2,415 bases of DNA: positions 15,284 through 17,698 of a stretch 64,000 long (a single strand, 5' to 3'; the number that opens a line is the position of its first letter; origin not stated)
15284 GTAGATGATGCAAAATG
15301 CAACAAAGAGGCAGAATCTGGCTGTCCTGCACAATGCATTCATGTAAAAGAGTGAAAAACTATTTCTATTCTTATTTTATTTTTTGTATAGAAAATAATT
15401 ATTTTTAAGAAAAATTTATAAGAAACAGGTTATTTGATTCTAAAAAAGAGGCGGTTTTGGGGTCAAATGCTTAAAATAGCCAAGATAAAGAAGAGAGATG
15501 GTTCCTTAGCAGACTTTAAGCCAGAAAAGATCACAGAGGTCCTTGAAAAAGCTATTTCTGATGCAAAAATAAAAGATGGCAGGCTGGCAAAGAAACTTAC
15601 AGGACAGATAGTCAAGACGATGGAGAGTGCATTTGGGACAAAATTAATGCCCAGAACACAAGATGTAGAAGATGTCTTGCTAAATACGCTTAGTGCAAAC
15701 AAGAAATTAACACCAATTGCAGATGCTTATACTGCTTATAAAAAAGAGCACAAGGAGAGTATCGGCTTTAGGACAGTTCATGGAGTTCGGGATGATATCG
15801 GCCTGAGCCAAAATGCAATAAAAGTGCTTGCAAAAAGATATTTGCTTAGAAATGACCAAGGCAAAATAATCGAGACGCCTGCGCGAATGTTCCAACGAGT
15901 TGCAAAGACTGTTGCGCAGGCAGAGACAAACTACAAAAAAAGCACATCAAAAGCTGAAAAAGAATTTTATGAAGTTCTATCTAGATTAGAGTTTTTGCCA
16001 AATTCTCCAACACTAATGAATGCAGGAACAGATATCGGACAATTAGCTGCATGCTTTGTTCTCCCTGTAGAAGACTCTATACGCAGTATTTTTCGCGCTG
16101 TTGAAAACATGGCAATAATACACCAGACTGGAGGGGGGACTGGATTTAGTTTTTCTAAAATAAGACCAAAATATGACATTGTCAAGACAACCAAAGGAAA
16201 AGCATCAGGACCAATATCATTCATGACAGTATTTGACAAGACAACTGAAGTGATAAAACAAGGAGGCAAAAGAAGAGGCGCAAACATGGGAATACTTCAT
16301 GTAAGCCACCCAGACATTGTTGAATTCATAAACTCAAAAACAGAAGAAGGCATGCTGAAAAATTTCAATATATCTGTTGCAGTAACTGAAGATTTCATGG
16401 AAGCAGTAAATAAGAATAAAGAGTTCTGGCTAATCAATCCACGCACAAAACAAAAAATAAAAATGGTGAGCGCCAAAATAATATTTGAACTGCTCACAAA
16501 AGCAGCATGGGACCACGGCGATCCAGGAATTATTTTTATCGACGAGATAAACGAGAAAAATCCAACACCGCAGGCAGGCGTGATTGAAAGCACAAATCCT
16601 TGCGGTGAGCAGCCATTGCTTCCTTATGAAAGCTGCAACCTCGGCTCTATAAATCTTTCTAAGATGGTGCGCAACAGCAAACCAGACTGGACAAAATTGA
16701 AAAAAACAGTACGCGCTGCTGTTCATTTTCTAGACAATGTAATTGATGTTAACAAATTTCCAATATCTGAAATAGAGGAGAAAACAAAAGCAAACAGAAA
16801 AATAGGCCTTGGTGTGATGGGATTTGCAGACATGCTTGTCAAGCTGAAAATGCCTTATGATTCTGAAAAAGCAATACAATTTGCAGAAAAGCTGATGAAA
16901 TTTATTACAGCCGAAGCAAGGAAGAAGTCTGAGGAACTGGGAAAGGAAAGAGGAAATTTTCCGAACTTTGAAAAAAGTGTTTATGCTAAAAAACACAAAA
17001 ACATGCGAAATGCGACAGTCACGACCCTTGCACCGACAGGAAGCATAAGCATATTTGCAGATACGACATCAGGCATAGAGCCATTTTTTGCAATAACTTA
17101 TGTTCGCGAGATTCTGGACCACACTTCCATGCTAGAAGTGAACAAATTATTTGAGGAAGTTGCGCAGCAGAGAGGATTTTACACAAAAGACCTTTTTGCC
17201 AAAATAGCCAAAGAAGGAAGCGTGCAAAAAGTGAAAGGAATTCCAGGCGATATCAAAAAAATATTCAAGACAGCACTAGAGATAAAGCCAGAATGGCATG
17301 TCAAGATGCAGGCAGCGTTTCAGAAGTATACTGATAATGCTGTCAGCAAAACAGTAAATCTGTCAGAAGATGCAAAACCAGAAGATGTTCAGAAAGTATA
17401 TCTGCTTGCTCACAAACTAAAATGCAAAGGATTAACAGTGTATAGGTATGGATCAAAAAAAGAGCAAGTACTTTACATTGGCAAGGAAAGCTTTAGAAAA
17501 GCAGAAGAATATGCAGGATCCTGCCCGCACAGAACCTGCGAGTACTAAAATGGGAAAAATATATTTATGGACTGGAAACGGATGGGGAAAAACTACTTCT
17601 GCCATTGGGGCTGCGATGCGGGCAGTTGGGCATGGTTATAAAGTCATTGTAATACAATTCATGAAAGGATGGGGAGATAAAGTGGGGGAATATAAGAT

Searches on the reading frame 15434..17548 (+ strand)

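Call 78: search_protein_families(library=pfam, proteins=[window:15434-17548:+], max_evalue=0.00001)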
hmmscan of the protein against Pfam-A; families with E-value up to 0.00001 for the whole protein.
window:15434-17548:+ (704 aa): 3 families
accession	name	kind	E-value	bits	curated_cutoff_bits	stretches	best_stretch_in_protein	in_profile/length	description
PF02867.20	Ribonuc_red_lgC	-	1.7e-145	486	23.9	1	205-670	1-523/523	Ribonucleotide reductase, barrel domain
PF00317.26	Ribonuc_red_lgN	-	6.7e-26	90.6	28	1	124-200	3-75/77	Ribonucleotide reductase, all-alpha domain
PF03477.21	ATP-cone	-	4.8e-09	37.1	25.8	1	17-108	2-88/88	ATP cone domain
